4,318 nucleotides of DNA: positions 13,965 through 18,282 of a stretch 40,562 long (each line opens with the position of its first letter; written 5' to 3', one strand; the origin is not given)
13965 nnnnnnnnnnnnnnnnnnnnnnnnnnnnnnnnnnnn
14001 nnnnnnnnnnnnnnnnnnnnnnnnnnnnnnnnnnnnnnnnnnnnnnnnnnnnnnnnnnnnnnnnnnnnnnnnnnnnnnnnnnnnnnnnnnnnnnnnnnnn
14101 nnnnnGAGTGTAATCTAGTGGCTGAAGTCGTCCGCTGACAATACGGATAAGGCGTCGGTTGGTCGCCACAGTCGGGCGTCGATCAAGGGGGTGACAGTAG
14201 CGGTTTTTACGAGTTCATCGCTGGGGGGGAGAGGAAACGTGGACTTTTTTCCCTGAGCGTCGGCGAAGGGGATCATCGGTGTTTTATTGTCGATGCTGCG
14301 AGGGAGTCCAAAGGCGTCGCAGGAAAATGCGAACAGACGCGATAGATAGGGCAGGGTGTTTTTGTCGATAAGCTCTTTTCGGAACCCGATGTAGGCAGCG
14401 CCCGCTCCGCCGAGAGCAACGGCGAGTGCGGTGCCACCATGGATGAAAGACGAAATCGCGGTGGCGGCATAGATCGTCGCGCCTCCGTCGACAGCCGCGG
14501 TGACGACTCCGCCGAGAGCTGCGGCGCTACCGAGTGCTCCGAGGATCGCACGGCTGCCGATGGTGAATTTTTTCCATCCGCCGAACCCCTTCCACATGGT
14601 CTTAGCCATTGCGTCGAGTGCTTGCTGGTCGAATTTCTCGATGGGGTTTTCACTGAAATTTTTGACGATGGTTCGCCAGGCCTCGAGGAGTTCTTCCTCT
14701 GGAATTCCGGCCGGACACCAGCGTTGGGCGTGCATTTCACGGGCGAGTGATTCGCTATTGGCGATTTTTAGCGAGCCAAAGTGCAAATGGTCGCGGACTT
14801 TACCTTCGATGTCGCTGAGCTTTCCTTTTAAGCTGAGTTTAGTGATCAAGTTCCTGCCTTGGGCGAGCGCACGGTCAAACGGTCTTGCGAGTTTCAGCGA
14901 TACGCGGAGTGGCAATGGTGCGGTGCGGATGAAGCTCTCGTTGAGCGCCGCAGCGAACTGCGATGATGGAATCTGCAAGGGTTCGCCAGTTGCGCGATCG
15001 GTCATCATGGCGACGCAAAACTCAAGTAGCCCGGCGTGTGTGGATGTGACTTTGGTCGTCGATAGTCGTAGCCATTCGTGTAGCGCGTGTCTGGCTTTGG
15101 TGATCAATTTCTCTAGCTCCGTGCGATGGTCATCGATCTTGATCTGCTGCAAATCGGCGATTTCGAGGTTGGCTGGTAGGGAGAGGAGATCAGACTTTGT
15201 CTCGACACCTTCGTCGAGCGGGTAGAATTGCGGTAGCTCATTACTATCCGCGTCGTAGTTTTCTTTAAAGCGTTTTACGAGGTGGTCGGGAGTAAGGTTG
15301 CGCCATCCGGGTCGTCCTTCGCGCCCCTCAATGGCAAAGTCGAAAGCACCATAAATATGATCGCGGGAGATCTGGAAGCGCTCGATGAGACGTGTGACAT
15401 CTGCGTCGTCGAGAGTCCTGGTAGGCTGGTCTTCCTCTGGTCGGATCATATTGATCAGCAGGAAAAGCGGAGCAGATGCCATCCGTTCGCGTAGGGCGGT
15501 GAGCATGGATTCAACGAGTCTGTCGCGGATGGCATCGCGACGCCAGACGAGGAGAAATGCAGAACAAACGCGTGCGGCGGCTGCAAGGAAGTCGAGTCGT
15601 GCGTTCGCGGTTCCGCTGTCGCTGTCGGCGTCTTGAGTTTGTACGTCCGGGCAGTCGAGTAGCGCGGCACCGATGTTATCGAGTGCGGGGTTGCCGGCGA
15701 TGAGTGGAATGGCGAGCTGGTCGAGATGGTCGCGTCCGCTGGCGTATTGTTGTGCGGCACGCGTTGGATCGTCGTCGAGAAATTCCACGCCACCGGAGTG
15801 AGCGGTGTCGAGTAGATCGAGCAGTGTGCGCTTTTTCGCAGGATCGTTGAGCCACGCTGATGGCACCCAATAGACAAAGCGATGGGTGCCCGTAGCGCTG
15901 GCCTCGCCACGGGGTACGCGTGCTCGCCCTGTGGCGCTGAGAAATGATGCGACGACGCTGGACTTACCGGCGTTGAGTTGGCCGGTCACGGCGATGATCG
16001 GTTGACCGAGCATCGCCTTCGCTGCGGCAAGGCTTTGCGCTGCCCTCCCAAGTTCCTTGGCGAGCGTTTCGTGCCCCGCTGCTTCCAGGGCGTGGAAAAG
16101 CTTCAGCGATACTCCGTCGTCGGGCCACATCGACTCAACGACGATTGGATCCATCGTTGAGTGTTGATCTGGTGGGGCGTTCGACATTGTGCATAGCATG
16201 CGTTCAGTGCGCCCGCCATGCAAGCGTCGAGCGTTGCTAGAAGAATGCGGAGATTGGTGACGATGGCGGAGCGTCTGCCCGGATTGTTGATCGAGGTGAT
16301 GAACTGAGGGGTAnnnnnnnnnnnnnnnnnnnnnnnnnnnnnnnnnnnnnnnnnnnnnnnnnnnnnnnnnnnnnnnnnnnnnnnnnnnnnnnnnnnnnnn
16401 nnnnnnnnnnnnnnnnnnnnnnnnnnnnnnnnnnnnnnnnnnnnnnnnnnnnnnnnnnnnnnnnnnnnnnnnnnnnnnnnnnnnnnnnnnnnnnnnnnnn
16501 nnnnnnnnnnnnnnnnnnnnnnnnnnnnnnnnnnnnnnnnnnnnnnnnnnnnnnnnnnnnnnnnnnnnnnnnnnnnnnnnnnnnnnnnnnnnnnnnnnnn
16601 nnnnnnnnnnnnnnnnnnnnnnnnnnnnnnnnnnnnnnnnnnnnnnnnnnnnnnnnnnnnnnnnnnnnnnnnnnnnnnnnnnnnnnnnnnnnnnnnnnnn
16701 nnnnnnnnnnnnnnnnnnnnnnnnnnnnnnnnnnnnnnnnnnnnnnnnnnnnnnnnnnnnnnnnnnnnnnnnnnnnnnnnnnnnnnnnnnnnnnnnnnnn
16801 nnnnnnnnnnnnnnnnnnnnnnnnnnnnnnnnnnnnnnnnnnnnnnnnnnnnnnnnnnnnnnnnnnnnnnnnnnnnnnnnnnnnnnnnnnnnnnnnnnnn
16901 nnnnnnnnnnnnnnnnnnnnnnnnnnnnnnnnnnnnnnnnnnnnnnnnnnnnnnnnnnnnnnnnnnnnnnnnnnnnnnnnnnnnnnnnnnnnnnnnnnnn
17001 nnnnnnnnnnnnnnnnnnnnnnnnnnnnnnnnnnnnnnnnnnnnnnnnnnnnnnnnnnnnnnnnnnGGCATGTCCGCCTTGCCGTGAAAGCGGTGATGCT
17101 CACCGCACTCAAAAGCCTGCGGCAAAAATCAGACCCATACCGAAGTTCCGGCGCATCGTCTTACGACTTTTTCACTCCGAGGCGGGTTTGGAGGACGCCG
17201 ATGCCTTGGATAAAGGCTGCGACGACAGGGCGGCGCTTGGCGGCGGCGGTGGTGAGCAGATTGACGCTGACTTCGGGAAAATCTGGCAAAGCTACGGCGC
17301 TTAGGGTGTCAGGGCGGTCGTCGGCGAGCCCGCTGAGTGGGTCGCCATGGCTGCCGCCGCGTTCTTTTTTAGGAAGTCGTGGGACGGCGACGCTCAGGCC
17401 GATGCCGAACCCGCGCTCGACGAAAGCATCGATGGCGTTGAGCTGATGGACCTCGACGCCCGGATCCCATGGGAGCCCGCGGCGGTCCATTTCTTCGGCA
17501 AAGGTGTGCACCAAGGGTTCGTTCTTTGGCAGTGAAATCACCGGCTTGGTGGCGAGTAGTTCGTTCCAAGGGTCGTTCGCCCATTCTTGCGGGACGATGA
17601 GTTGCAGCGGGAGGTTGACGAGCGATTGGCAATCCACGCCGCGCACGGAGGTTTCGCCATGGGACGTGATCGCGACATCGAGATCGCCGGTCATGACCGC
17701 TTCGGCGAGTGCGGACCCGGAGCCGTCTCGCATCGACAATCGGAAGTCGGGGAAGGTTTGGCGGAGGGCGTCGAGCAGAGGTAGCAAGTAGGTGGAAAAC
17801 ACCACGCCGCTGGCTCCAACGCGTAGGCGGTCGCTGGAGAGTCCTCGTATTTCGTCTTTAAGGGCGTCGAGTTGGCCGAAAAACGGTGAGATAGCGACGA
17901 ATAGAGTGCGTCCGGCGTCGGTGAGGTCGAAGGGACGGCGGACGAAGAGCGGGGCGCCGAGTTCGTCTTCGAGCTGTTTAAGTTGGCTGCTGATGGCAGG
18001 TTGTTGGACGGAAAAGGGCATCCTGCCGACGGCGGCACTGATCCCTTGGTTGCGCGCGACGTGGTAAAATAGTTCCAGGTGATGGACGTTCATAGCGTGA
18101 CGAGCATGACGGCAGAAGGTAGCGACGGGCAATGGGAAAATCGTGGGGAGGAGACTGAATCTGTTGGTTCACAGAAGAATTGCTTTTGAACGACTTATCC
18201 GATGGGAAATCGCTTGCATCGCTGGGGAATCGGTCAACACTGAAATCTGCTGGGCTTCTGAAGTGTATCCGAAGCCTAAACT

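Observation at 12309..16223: Tandem operon of two paralogous membrane-anchored dynamin-like GTPases (heterotypic BDLP pair; Eleos/LeoA-LeoBC-like or IniA/IniC-like)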

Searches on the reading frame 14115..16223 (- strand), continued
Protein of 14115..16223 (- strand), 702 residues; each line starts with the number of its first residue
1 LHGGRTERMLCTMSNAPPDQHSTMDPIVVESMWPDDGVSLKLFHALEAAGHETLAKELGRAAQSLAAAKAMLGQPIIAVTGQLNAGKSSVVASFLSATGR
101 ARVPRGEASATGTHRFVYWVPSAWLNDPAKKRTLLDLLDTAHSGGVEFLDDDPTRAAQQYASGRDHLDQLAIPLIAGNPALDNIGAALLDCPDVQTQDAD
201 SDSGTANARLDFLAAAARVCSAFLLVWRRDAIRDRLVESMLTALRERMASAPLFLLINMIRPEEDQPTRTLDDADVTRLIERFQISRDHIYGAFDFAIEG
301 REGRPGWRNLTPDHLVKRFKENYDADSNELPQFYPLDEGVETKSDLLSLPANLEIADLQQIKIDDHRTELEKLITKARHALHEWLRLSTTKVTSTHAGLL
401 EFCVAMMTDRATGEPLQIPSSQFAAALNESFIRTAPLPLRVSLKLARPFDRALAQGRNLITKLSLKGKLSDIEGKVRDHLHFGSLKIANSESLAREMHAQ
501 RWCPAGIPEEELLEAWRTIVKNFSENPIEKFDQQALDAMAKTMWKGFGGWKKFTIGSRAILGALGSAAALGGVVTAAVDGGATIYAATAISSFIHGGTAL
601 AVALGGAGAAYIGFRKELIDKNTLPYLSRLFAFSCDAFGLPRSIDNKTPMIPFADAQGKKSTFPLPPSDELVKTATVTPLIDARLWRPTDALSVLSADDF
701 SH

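Call 81: find_encoding_contigs(protein=P0021, flank=8000, max_places=1)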
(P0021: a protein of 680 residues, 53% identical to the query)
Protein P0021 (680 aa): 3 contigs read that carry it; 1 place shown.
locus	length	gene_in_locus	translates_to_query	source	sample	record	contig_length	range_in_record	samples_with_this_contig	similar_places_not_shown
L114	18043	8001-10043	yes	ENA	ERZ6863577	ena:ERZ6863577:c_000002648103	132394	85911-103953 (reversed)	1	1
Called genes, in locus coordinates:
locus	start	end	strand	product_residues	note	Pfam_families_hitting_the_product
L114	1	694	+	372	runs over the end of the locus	PF00899:ThiF, PF00581:Rhodanese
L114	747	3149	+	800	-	PF07635:PSCyt1 (weak), PF07626:PSD3, PF16841:CBM60, PF07637:PSD5, PF07631:PSD4, PF07627:PSCyt3, PF07624:PSD2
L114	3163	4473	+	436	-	PF07586:HXXSHH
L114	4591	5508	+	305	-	-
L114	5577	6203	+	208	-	PF00440:TetR_N, PF16925:TetR_C_13, PF21993:TetR_C_13_2 (weak)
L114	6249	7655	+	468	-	PF02321:OEP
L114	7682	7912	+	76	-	-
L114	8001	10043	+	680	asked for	-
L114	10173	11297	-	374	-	PF01551:Peptidase_M23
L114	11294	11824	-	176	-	-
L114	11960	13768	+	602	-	-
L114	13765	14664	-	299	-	PF00950:ABC-3, PF01032:FecCD (weak)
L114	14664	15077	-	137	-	PF01850:PIN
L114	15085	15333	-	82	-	PF15937:PrlF_antitoxin (weak), PF04014:MazE_antitoxin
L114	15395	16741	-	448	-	PF00950:ABC-3, PF01032:FecCD, PF02742:Fe_dep_repr_C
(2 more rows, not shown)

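Call 86: search_protein_families(library=padloc, alignment_id=A5, max_evalue=0.00001)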
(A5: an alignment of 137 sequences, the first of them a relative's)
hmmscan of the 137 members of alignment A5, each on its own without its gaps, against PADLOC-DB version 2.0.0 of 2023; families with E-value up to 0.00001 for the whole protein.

A. member 1, L026:11967-12668:+ (234 aa): 1 family
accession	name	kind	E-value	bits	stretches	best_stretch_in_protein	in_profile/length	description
PDLC00659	HmaA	-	1.2e-12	44.6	1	72-175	6-110/1176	SNF2 helicase / DEAD-box helicase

B. families by the number of members that match (of 137 scanned): 110 families (the first 25 are shown)
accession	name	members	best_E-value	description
PDLC02512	PglW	3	6.8e-22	PglW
PDLC04042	PD-T4-6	2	1.7e-79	-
PDLC04061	PD-T4-6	2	1.9e-75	-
PDLC04053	PD-T4-6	2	3.1e-75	-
PDLC04060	PD-T4-6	2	4.2e-72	-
PDLC04039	PD-T4-6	2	1.8e-70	-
PDLC04138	mad6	2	4.4e-67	mads_6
PDLC02203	MzaA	2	2.6e-66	-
PDLC04054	PD-T4-6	2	4e-66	-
PDLC04052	PD-T4-6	2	4.8e-66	-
PDLC04041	PD-T4-6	2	1.9e-65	-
PDLC04043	PD-T4-6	2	8.2e-65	-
PDLC04057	PD-T4-6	2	1.6e-64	-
PDLC04047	PD-T4-6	2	5.7e-62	-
PDLC04048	PD-T4-6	2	7.8e-56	-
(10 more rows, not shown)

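Call 87: search_protein_families(library=pfam, alignment_id=A5, max_evalue=0.00001)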
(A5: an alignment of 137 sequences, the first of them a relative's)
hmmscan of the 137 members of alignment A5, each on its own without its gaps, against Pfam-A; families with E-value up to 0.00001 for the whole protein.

A. member 1, L026:11967-12668:+ (234 aa): 0 families

B. families by the number of members that match (of 137 scanned): 106 families (the first 25 are shown)
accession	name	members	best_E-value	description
PF07608.17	DUF1571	5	6.9e-66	Protein of unknown function (DUF1571)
PF01926.29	MMR_HSR1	4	1.2e-23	50S ribosome-binding GTPase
PF02421.24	FeoB_N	4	5.6e-12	Ferrous iron transport protein B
PF01018.28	GTP1_OBG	3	2.1e-59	GTP1/OBG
PF01488.26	Shikimate_DH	3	2.2e-39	Shikimate / quinate 5-dehydrogenase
PF13241.12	NAD_binding_7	3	3.7e-08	Putative NAD(P)-binding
PF00202.27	Aminotran_3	2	1.9e-48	Aminotransferase class-III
PF00069.31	Pkinase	2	3.4e-48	Protein kinase domain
PF05201.20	GlutR_N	2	6.8e-47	Glutamyl-tRNAGlu reductase, N-terminal domain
PF03309.20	Pan_kinase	2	9.8e-36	Type III pantothenate kinase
PF07714.23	PK_Tyr_Ser-Thr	2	6.8e-34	Protein tyrosine and serine/threonine kinase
PF01618.21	MotA_ExbB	2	4.1e-28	MotA/TolQ/ExbB proton channel family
PF01145.31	Band_7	2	3.3e-24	SPFH domain / Band 7 family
PF04542.20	Sigma70_r2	2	6.6e-21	Sigma-70 region 2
PF04539.22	Sigma70_r3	2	8e-21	Sigma-70 region 3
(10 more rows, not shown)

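Call 89: search_protein_families(library=padloc, alignment_id=A6, max_evalue=0.00001)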
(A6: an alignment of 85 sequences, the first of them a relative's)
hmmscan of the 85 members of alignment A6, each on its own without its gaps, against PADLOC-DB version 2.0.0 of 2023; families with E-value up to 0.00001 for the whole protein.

A. member 1, L032:3231-3803:+ (191 aa): 0 families

B. families by the number of members that match (of 85 scanned): 38 families (the first 25 are shown)
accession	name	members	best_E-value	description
PDLC04135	mad3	2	2.5e-29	mads_3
PDLC04140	mad8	2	4.6e-14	mads_8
PDLC02693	Orf5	1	5.3e-96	Orf5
PDLC03655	mREase_IV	1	2.9e-93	Type IV methyl-directed restriction enzyme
PDLC04155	HEC-06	1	4.8e-72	-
PDLC04157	HEC-06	1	3.2e-64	-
PDLC04154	HEC-06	1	1.8e-60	-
PDLC02700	Orf5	1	4.2e-54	Orf5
PDLC02687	Orf5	1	2.5e-48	Orf5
PDLC02695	Orf5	1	5.1e-37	Orf5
PDLC02691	Orf5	1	4.8e-31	Orf5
PDLC02702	Orf5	1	3.3e-29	Orf5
PDLC02701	Orf5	1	4.7e-26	Orf5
PDLC02686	Orf5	1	3.9e-25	Orf5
PDLC02692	Orf5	1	1e-23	Orf5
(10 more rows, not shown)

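Call 90: search_protein_families(library=pfam, alignment_id=A6, max_evalue=0.00001)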
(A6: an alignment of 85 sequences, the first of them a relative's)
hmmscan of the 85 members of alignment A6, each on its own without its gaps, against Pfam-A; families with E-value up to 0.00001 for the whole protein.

A. member 1, L032:3231-3803:+ (191 aa): 1 family
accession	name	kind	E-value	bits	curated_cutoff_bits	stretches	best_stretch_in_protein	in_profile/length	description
PF13590.11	DUF4136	-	2e-14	54.7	32.8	1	55-190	24-150/152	Domain of unknown function (DUF4136)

B. families by the number of members that match (of 85 scanned): 88 families (the first 25 are shown)
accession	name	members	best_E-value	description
PF00171.27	Aldedh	2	6.5e-165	Aldehyde dehydrogenase family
PF00285.26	Citrate_synt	2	3e-129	Citrate synthase, C-terminal domain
PF00155.27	Aminotran_1_2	2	8e-78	Aminotransferase class I and II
PF07394.17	DUF1501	2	2.2e-67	Protein of unknown function (DUF1501)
PF07676.18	PD40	2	4.4e-34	WD40-like Beta Propeller Repeat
PF00496.27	SBP_bac_5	2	1.4e-21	Bacterial extracellular solute-binding proteins, family 5 Middle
PF01041.23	DegT_DnrJ_EryC1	2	2.4e-07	DegT/DnrJ/EryC1/StrS aminotransferase family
PF00930.27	DPPIV_N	2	7e-07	Dipeptidyl peptidase IV (DPP IV) N-terminal region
PF14583.12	Pectate_lyase22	2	8.7e-07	Oligogalacturonate lyase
PF00872.24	Transposase_mut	1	1.8e-147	Transposase, Mutator family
PF00393.24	6PGD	1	4.9e-130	6-phosphogluconate dehydrogenase, C-terminal domain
PF07586.16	HXXSHH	1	1.2e-101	Protein of unknown function (DUF1552)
PF03796.21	DnaB_C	1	1.5e-98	DnaB-like helicase C terminal domain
PF01747.23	ATP-sulfurylase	1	3.4e-95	ATP-sulfurylase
PF07587.16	PSD1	1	1.3e-93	Protein of unknown function (DUF1553)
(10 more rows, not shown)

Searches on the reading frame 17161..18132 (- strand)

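Call 23: search_protein_families(library=pfam, proteins=[window:17161-18132:-], max_evalue=0.001)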
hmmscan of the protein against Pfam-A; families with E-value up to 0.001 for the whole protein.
window:17161-18132:- (323 aa): 2 families
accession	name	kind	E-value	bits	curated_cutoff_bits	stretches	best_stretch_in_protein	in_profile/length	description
PF03466.25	LysR_substrate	-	1.6e-23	83.6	28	1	97-246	2-154/209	LysR substrate binding domain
PF00126.33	HTH_1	-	3.5e-14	52.9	26.6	1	17-75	2-60/60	Bacterial regulatory helix-turn-helix protein, lysR family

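Call 68: search_protein_families(library=padloc, proteins=[window:17161-18132:-], max_evalue=0.001)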
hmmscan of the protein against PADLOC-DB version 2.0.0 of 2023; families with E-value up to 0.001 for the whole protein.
window:17161-18132:- (323 aa): 0 families
